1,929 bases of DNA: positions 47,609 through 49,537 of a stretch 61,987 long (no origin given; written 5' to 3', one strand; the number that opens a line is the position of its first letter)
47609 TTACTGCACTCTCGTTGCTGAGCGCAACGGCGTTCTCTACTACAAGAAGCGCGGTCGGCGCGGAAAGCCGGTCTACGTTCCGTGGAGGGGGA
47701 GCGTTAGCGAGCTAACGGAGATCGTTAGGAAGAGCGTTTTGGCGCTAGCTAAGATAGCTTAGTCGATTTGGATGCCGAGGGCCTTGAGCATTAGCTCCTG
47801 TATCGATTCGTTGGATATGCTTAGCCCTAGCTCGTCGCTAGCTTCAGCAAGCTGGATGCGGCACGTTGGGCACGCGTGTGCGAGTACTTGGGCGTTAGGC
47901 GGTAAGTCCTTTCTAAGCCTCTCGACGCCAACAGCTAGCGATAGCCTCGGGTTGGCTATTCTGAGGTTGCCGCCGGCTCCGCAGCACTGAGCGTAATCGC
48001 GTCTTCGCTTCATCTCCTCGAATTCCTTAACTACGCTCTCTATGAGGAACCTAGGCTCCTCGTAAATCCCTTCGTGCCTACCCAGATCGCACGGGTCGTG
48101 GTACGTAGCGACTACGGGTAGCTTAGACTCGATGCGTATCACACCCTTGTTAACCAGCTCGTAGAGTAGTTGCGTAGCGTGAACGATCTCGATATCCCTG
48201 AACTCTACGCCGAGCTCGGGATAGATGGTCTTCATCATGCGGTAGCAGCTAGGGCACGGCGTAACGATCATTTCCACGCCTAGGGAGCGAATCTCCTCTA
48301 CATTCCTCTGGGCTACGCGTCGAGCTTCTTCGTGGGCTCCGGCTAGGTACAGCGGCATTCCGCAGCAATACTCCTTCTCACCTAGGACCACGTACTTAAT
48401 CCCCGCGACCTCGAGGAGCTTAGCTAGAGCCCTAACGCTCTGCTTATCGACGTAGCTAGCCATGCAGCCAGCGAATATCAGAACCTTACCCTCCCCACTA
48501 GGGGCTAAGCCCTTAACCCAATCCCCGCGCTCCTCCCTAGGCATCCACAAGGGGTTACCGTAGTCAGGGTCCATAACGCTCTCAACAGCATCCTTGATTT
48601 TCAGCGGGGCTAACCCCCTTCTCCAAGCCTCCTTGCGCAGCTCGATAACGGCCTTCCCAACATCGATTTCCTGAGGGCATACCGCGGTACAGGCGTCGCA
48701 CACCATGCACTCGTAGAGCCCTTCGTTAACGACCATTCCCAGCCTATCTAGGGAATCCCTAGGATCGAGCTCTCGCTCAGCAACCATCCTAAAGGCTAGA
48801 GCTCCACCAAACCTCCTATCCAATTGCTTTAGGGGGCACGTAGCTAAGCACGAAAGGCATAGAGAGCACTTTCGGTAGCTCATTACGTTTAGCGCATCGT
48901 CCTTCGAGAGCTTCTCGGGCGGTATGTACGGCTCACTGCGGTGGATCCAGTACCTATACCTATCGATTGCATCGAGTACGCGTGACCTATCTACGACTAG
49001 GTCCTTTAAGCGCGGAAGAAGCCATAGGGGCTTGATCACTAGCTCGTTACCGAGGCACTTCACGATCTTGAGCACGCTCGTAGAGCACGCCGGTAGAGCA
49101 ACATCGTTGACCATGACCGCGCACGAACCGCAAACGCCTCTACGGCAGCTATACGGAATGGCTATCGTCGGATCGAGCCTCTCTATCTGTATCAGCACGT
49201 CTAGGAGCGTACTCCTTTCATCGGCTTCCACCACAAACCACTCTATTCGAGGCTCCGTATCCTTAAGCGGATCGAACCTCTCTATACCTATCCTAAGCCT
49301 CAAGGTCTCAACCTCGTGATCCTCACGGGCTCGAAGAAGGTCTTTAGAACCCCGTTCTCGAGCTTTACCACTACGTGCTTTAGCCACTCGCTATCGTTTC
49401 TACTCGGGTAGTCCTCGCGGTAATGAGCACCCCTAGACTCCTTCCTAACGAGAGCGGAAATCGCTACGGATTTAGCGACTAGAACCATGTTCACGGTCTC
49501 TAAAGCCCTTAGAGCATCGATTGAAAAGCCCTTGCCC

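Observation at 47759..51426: Lipoyl-carrier (GcvH-like) gene translationally coupled to a soluble TfrAB-type thiol:fumarate-reductase-like enzyme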

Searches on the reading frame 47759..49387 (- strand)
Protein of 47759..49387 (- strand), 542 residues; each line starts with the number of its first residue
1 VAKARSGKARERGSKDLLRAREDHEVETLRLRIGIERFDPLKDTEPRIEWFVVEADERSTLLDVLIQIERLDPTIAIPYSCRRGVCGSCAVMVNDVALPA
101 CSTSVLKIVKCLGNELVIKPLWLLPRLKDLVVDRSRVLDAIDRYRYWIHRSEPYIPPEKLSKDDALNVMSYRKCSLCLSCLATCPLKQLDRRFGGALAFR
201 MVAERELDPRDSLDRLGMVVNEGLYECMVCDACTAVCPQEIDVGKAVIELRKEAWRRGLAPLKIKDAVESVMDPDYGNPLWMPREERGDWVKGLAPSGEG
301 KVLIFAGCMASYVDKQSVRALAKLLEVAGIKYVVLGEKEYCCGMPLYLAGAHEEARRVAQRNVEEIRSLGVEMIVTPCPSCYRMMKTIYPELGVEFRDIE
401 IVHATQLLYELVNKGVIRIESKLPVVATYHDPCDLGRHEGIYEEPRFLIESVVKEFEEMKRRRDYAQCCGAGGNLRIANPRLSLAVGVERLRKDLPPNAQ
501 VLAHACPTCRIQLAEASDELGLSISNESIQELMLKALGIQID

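Call 5: search_protein_families(library=pfam, proteins=[window:47759-49387:-], max_evalue=0.01)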
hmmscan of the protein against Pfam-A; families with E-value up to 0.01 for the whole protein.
window:47759-49387:- (542 aa): 10 families
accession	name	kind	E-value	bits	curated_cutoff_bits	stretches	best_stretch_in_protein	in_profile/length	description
PF02754.22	CCG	-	6.8e-34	116.3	20.6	2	302-386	1-85/85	Cysteine-rich domain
PF13085.11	Fer2_3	-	9.9e-22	77.4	27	1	33-138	2-106/107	2Fe-2S iron-sulfur cluster binding domain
PF13183.11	Fer4_8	-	3.3e-08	34.4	27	1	172-241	3-68/68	4Fe-4S dicluster domain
PF00111.32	Fer2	-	4.8e-07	30.1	21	1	53-96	10-50/77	2Fe-2S iron-sulfur cluster binding domain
PF13484.11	Fer4_16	-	9.5e-05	23.5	30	1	173-239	1-65/66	4Fe-4S double cluster binding domain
PF13187.11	Fer4_9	-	0.00016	22.1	27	1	173-240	1-50/52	4Fe-4S dicluster domain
PF13534.11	Fer4_17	-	0.00022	22.2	22.2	1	173-242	1-61/61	4Fe-4S dicluster domain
PF13237.11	Fer4_10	-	0.00064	20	25.5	1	170-238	5-53/53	4Fe-4S dicluster domain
PF12838.12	Fer4_7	-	0.00081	20.2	27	1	173-240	1-51/52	4Fe-4S dicluster domain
PF13746.11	Fer4_18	-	0.0091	16.6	27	0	219-246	53-80/114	4Fe-4S dicluster domain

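Call 13: search_protein_families(library=ncbifam, proteins=[window:47759-49303:-], max_evalue=0.00001)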
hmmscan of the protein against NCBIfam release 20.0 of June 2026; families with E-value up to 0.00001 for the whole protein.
window:47759-49303:- (514 aa): 22 families
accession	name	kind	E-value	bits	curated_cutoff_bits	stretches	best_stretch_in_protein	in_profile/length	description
NF004898.0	PRK06259.1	equivalog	2.3e-88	296.9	385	1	3-505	4-484/488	fumarate reductase (CoM/CoB) subunit TfrB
TIGR00384.1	dhsB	subfamily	1.2e-42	145.9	88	1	7-222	1-221/222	succinate dehydrogenase and fumarate reductase iron-sulfur protein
NF045670.1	quin_L_LdhH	equivalog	1.9e-42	145.5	800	1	269-505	464-705/706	L-lactate dehydrogenase (quinone) large subunit LdhH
NF004616.0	PRK05950.1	subfamily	4.9e-40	137.2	228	1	3-228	6-235/238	succinate dehydrogenase iron-sulfur subunit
NF009226.0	PRK12576.1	equivalog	1.3e-37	129.9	344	1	4-224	11-235/317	succinate dehydrogenase/fumarate reductase iron-sulfur subunit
NF008369.0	PRK11168.1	equivalog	2.4e-34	118.9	278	2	270-489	165-384/401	anaerobic glycerol-3-phosphate dehydrogenase subunit C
NF009051.0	PRK12385.1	equivalog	2e-30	106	333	1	3-222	7-228/244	succinate dehydrogenase/fumarate reductase iron-sulfur subunit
NF010071.0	PRK13552.1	equivalog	9.8e-30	103.6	264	1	3-225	5-234/241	fumarate reductase iron-sulfur subunit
NF045663.1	diclust_near_Sec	equivalog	1.4e-29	102.8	530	1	192-488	348-621/759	pyridine nucleotide-disulfide oxidoreductase/dicluster-binding protein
NF045724.1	ferredox_TmcB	equivalog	8.3e-27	93.8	735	1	292-452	206-368/430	electron transfer complex ferredoxin TmcB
NF009227.0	PRK12577.1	equivalog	4.3e-25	88.1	349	1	14-225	12-237/330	succinate dehydrogenase/fumarate reductase iron-sulfur subunit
NF006391.0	PRK08640.1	equivalog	6.2e-25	87.5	244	1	47-227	58-240/254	succinate dehydrogenase iron-sulfur subunit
TIGR03379.1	glycerol3P_GlpC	equivalog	6.2e-23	81.2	279.9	1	272-489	162-381/397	anaerobic glycerol-3-phosphate dehydrogenase subunit GlpC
NF009225.0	PRK12575.1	subfamily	6.9e-22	78.1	443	1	6-229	8-233/235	succinate dehydrogenase/fumarate reductase iron-sulfur subunit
NF045796.1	DsrK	equivalog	1.3e-21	76.8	400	1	196-451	117-378/453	sulfate reduction electron transfer complex DsrMKJOP subunit DsrK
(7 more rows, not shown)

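Call 18: find_homologous_proteins(query=window:47759-49303:-, max_evalue=1e-20)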
Query window:47759-49303:- (514 aa): 1566 proteins with E <= 1e-20 among 8000 candidates; the best 120 are listed.
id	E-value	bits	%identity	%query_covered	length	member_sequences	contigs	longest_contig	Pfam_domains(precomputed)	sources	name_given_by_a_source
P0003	0.0e+0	1169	100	100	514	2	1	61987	PF00111.33,PF02754.22,PF13183.12,PF13085.12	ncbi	-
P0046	4.3e-245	832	68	100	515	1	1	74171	PF00111.33,PF13484.12,PF02754.22,PF13237.12,PF13183.12,PF13085.12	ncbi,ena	-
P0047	1.9e-233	794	64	99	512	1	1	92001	PF00111.33,PF13484.12,PF02754.22,PF13183.12,PF13085.12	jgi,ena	-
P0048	2.5e-233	793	63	99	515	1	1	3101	PF00111.33,PF13534.12,PF02754.22,PF13183.12,PF13085.12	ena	-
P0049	3.6e-232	790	63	99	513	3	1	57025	PF00111.33,PF02754.22,PF13183.12,PF13187.12,PF13085.12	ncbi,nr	ncbi:MAG: 2Fe-2S iron-sulfur cluster binding domain-containing protein [Crenarchaeota archaeon]|nr:2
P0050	2.6e-229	780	63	99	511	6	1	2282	PF13510.12,PF00111.33,PF02754.22,PF13183.12,PF13085.12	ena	-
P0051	2.2e-191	655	56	98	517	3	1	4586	PF00111.33,PF13534.12,PF02754.22,PF13183.12,PF13085.12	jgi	-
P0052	7.2e-184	630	55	100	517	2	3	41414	PF00111.33,PF13534.12,PF02754.22,PF13183.12,PF13085.12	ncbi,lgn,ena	-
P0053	3.0e-176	605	52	99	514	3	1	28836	PF00111.33,PF13484.12,PF12838.13,PF13534.12,PF02754.22,PF13183.12,PF13085.12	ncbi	-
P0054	2.2e-172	592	52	99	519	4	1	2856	PF13484.12,PF02754.22,PF13183.12,PF13085.12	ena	-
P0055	1.2e-169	583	50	99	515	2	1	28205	PF00111.33,PF02754.22,PF13183.12,PF13085.12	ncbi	-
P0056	1.8e-166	573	50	99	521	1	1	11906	PF13484.12,PF12838.13,PF13534.12,PF02754.22,PF13183.12,PF13187.12,PF13085.12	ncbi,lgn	-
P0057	3.3e-163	562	48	99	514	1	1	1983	PF12838.13,PF13534.12,PF02754.22,PF13237.12,PF13183.12,PF13085.12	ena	-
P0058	1.9e-157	543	48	98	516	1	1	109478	PF00111.33,PF13484.12,PF13534.12,PF02754.22,PF13237.12,PF13183.12,PF13085.12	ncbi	-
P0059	2.5e-155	536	47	99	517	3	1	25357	PF00111.33,PF13484.12,PF12838.13,PF13534.12,PF02754.22,PF13237.12,PF13183.12,PF13187.12,PF13085.12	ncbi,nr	ncbi:MAG: hypothetical protein DRO12_01210 [Thermoprotei archaeon]|nr:MAG: hypothetical protein DRO1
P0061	6.4e-144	498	45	99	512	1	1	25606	PF13484.12,PF12838.13,PF13534.12,PF02754.22,PF13183.12,PF13187.12,PF13085.12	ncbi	-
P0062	4.7e-88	314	36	99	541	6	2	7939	PF13746.12,PF12838.13,PF13534.12,PF02754.22,PF13237.12,PF13183.12,PF13187.12,PF13085.12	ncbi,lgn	-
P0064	4.0e-82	295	35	99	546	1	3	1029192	PF02754.22,PF13183.12,PF13085.12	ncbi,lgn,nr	ncbi:MAG: 2Fe-2S iron-sulfur cluster-binding protein [Candidatus Nezhaarchaeota archaeon]|nr:2Fe-2S 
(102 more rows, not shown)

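Call 33: find_encoding_contigs(protein=P0058, flank=7000, max_places=1)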
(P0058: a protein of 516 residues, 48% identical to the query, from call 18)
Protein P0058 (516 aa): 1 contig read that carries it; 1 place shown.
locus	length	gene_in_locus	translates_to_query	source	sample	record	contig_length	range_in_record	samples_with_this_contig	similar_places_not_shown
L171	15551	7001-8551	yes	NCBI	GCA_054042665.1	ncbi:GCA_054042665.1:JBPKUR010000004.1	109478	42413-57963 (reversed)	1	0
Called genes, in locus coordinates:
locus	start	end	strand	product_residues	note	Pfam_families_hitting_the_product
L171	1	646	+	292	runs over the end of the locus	PF01993:MTD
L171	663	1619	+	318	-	PF02289:MCH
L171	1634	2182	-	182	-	PF01613:Flavin_Reduct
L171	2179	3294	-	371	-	PF13607:Succ_CoA_lig, PF19045:Ligase_CoA_2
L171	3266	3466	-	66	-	PF02629:CoA_binding, PF13380:CoA_binding_2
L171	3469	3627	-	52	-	PF13380:CoA_binding_2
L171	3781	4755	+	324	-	PF01717:Meth_synt_2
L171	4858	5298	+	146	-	PF01597:GCV_H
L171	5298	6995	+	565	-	PF00890:FAD_binding_2, PF01266:DAO (weak), PF03486:HI0933_like (weak), PF07992:Pyr_redox_2 (faint), PF12831:FAD_oxidored (weak), PF02910:Succ_DH_flav_C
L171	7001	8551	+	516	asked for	PF13085:Fer2_3, PF00111:Fer2 (weak), PF13183:Fer4_8, PF13237:Fer4_10 (weak), PF13484:Fer4_16 (weak), PF13534:Fer4_17 (weak), PF02754:CCG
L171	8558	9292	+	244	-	PF23023:Anti-Pycsar_Apyc1, PF00753:Lactamase_B, PF12706:Lactamase_B_2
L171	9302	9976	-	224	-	PF02021:UPF0102 (faint), PF08378:NERD (faint)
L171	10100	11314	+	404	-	PF00155:Aminotran_1_2, PF12897:Asp_aminotransf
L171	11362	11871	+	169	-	PF10051:DUF2286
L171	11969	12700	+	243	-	PF01909:NTP_transf_2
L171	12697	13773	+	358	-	PF04055:Radical_SAM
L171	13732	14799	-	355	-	PF26356:Pelota_N, PF03465:eRF1_3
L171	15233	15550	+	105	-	-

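Call 34: find_encoding_contigs(protein=P0052, flank=7000, max_places=1)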
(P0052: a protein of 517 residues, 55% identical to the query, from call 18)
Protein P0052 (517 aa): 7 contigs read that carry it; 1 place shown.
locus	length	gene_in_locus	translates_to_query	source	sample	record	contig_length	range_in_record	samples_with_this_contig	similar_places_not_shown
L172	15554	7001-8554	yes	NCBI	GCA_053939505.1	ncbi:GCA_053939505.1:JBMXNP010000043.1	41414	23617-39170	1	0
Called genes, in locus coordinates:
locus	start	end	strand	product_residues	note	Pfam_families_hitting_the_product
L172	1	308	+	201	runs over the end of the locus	PF01558:POR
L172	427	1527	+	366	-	PF01637:ATPase_2, PF13401:AAA_22 (weak)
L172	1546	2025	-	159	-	PF13302:Acetyltransf_3 (weak), PF13420:Acetyltransf_4, PF13673:Acetyltransf_10, PF00583:Acetyltransf_1, PF23209:IDM1_C (weak), PF13508:Acetyltransf_7, PF08445:FR47 (weak)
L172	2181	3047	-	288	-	PF02511:Thy1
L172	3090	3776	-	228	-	-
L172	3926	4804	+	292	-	PF00294:PfkB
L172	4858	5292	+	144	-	PF01597:GCV_H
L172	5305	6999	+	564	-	PF00890:FAD_binding_2, PF01266:DAO (weak), PF03486:HI0933_like (faint), PF07992:Pyr_redox_2 (faint), PF12831:FAD_oxidored (weak), PF02910:Succ_DH_flav_C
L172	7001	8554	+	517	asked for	PF13085:Fer2_3, PF00111:Fer2 (faint), PF13183:Fer4_8, PF13534:Fer4_17 (weak), PF02754:CCG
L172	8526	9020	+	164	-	PF02566:OsmC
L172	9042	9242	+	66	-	-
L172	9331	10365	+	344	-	PF07885:Ion_trans_2, PF02080:TrkA_C (faint), PF02254:TrkA_N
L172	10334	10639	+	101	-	PF01918:Alba (weak)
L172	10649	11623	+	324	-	-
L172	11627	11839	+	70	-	PF10049:DUF2283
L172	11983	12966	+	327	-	PF04014:MazE_antitoxin, PF01895:PhoU (faint)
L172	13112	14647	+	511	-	-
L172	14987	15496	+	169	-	-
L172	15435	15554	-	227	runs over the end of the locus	PF04266:ASCH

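Call 35: find_encoding_contigs(protein=P0061, flank=7000, max_places=1)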
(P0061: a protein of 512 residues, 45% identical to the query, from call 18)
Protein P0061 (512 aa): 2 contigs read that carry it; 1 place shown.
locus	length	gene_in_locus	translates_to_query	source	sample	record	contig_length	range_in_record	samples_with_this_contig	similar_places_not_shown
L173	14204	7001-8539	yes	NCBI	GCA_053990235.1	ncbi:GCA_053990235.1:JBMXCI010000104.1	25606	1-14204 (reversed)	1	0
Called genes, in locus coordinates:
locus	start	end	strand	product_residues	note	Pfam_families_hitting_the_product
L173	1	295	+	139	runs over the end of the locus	-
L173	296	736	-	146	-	PF00011:HSP20 (weak)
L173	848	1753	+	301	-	PF04055:Radical_SAM, PF13353:Fer4_12 (faint), PF06463:Mob_synth_C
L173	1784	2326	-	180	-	-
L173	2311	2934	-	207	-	PF05683:Fumerase_C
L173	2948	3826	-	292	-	PF05681:Fumerase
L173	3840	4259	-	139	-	PF08753:NikR_C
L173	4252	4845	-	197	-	-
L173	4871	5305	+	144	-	PF01597:GCV_H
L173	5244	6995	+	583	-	PF01946:Thi4 (faint), PF00890:FAD_binding_2, PF01266:DAO, PF03486:HI0933_like, PF07992:Pyr_redox_2 (faint), PF12831:FAD_oxidored, PF02910:Succ_DH_flav_C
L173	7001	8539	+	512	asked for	PF13085:Fer2_3, PF13183:Fer4_8, PF13534:Fer4_17 (weak), PF12838:Fer4_7 (weak), PF13187:Fer4_9 (weak), PF13484:Fer4_16 (weak), PF02754:CCG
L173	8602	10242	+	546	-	PF04055:Radical_SAM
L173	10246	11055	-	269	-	-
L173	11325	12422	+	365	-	PF01545:Cation_efflux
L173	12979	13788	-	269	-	PF00398:RrnaAD, PF13847:Methyltransf_31, PF08241:Methyltransf_11 (weak), PF08242:Methyltransf_12 (faint), PF13649:Methyltransf_25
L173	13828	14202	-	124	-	?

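Call 36: find_encoding_contigs(protein=P0064, flank=7000, max_places=1)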
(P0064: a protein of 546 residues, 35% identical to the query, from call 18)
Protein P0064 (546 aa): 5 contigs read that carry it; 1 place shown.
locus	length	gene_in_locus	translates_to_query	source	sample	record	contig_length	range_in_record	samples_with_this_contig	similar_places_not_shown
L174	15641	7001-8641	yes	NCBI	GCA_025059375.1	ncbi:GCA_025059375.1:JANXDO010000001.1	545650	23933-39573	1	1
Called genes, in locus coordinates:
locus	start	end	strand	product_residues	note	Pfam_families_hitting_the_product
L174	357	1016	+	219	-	PF01872:RibD_C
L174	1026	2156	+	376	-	PF01979:Amidohydro_1, PF00962:A_deaminase, PF07969:Amidohydro_3 (weak)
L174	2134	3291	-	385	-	PF04055:Radical_SAM, PF19288:CofH_C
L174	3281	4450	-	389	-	PF04055:Radical_SAM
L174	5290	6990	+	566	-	PF00890:FAD_binding_2, PF01266:DAO (weak), PF01946:Thi4 (faint), PF03486:HI0933_like (faint), PF07992:Pyr_redox_2 (faint), PF02910:Succ_DH_flav_C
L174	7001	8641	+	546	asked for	PF13085:Fer2_3, PF13183:Fer4_8, PF02754:CCG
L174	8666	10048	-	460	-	PF00390:malic, PF03949:Malic_M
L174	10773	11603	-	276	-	-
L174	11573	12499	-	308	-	PF13353:Fer4_12, PF12797:Fer4_2 (faint), PF12837:Fer4_6 (faint), PF13237:Fer4_10, PF12838:Fer4_7, PF13187:Fer4_9 (weak), PF00037:Fer4 (weak), PF04055:Radical_SAM, +1 more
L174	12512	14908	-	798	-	PF02901:PFL-like, PF01228:Gly_radical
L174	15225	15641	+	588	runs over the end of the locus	PF02776:TPP_enzyme_N, PF00205:TPP_enzyme_M, PF02775:TPP_enzyme_C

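Call 37: find_encoding_contigs(protein=P0062, flank=7000, max_places=1)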
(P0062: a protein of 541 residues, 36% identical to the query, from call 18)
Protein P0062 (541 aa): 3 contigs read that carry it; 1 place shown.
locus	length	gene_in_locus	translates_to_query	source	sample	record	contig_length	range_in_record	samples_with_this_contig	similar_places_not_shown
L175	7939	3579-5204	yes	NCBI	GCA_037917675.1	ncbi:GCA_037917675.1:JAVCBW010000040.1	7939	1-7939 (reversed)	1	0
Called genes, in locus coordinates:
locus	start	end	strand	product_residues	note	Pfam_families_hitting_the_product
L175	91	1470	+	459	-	PF00390:malic, PF03949:Malic_M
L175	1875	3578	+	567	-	PF00890:FAD_binding_2, PF01266:DAO (weak), PF01946:Thi4 (faint), PF03486:HI0933_like (faint), PF02910:Succ_DH_flav_C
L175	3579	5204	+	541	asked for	PF13085:Fer2_3, PF13237:Fer4_10 (faint), PF13746:Fer4_18 (faint), PF13534:Fer4_17, PF12838:Fer4_7 (weak), PF13183:Fer4_8, PF13187:Fer4_9, PF02754:CCG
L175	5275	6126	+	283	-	PF01993:MTD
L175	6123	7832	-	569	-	PF09176:Mpt_N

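Call 43: search_protein_families(library=pfam, proteins=[L044:3238-3951:+, L044:3914-5008:+, L044:5030-5449:+, L044:5496-6956:+, L044:6953-8122:+, L044:8154-8564:+, L044:8557-9681:+, L044:9662-10738:+, L044:10775-11848:+, L017:5639-8104:+], max_evalue=0.00001)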
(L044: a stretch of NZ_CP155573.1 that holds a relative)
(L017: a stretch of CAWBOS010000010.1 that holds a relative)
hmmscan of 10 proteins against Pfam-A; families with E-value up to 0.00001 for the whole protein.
L044:3238-3951:+ (237 aa): 1 family
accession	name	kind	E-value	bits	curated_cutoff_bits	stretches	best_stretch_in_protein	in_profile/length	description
PF21948.1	LplA-B_cat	-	1.8e-45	155.8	27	1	19-209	2-199/200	Lipoyl protein ligase A/B catalytic domain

L044:3914-5008:+ (364 aa): 1 family
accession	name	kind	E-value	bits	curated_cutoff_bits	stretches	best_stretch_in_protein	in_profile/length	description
PF21948.1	LplA-B_cat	-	1.5e-30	107.1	27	1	12-208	7-199/200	Lipoyl protein ligase A/B catalytic domain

L044:5030-5449:+ (139 aa): 1 family
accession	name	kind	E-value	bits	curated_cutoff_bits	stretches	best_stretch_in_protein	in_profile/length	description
PF01597.25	GCV_H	-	5.4e-33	113.9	22.2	1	10-130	1-121/122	Glycine cleavage H-protein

L044:5496-6956:+ (486 aa): 2 families
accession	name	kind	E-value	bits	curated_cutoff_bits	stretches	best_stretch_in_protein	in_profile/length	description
PF01565.28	FAD_binding_4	-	1.3e-32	112.9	26.4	1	47-185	1-138/139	FAD binding domain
PF02913.24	FAD-oxidase_C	-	3.1e-15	57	21.2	1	244-451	29-248/248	FAD linked oxidases, C-terminal domain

L044:6953-8122:+ (389 aa): 3 families
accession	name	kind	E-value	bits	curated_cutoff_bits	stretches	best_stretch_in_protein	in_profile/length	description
PF02754.22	CCG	-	3.9e-32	110.7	20.6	2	276-363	1-84/85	Cysteine-rich domain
PF13183.11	Fer4_8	-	5.7e-10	40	27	1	16-84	4-68/68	4Fe-4S dicluster domain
PF13534.11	Fer4_17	-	1.1e-07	32.8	22.2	1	17-85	2-61/61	4Fe-4S dicluster domain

L044:8154-8564:+ (136 aa): 1 family
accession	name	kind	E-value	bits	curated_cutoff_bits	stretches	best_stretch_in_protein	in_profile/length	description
PF01597.25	GCV_H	-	4.3e-27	94.9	22.2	1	12-129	1-120/122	Glycine cleavage H-protein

L044:8557-9681:+ (374 aa): 2 families
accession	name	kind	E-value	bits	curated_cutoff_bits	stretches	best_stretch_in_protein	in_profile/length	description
PF21948.1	LplA-B_cat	-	7e-43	147.3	27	1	20-221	2-199/200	Lipoyl protein ligase A/B catalytic domain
PF10437.14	Lip_prot_lig_C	-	2.9e-07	30.8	24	1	274-353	12-85/85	Bacterial lipoate protein ligase C-terminus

L044:9662-10738:+ (358 aa): 9 families
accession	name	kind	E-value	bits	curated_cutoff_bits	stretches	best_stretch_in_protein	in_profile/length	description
PF01494.25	FAD_binding_3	-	4.8e-12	46.2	22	1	8-161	2-171/349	FAD binding domain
PF05834.18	Lycopene_cycl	-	9.2e-10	38.6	23.4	0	9-148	1-140/380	Lycopene cyclase protein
PF07992.20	Pyr_redox_2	-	7.5e-09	35.8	26.1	1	8-96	1-89/291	Pyridine nucleotide-disulphide oxidoreductase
PF13450.12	NAD_binding_8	-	4.1e-08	33.8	21.9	1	12-56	1-44/68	NAD(P)-binding Rossmann-like domain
PF01266.30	DAO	-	2e-07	31.3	27.9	1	9-43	1-35/353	FAD dependent oxidoreductase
PF01946.23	Thi4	-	3.1e-07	30.3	26.2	1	8-44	18-55/235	Thi4 family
PF00890.30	FAD_binding_2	-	4.9e-07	29.7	20.4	1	9-50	1-42/414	FAD binding domain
PF22578.2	GGR_cat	-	1.5e-06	28.4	27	1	178-236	17-83/88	Geranylgeranyl reductase catalytic domain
PF03486.20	HI0933_like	-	4.6e-06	26.7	50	1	9-47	2-40/244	HI0933-like protein Rossmann domain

L044:10775-11848:+ (357 aa): 1 family
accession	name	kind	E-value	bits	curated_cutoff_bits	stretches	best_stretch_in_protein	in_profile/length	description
PF04055.27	Radical_SAM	-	3e-14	54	29.5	1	45-226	3-164/166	Radical SAM superfamily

L017:5639-8104:+ (821 aa): 6 families
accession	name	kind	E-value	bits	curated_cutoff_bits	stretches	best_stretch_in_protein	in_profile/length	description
PF02913.24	FAD-oxidase_C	-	7.2e-61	206.5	21.2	1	173-416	2-248/248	FAD linked oxidases, C-terminal domain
PF02754.22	CCG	-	1.6e-33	115.1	20.6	2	705-792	1-84/85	Cysteine-rich domain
PF01565.28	FAD_binding_4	-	1.7e-32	112.4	26.4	1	24-136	27-139/139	FAD binding domain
PF13183.11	Fer4_8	-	9.2e-12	45.8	27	1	453-519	3-67/68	4Fe-4S dicluster domain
PF13534.11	Fer4_17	-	2.4e-08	34.8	22.2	1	454-520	1-60/61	4Fe-4S dicluster domain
PF12838.12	Fer4_7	-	5.1e-06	27.3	27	1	455-519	2-51/52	4Fe-4S dicluster domain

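Call 50: search_protein_families(library=ncbifam, proteins=[L044:5030-5449:+], max_evalue=0.00001)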
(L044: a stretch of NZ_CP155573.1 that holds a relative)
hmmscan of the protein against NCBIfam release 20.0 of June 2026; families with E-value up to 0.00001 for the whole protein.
L044:5030-5449:+ (139 aa): 4 families
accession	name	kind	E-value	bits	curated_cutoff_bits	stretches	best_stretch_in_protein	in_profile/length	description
NF002270.0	PRK01202.1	subfamily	1.9e-34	118.2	117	1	4-129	2-127/129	glycine cleavage system protein GcvH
TIGR00527.1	gcvH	equivalog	2e-28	99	115.85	1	5-129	1-126/129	glycine cleavage system protein GcvH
TIGR03077.1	not_gcvH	equivalog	5.9e-13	48.8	144.05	1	11-109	1-100/110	glycine cleavage protein H-like protein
NF045810.1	GcvH_rel_desulf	equivalog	5.6e-08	32.7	150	1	5-111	11-117/167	GcvH-related protein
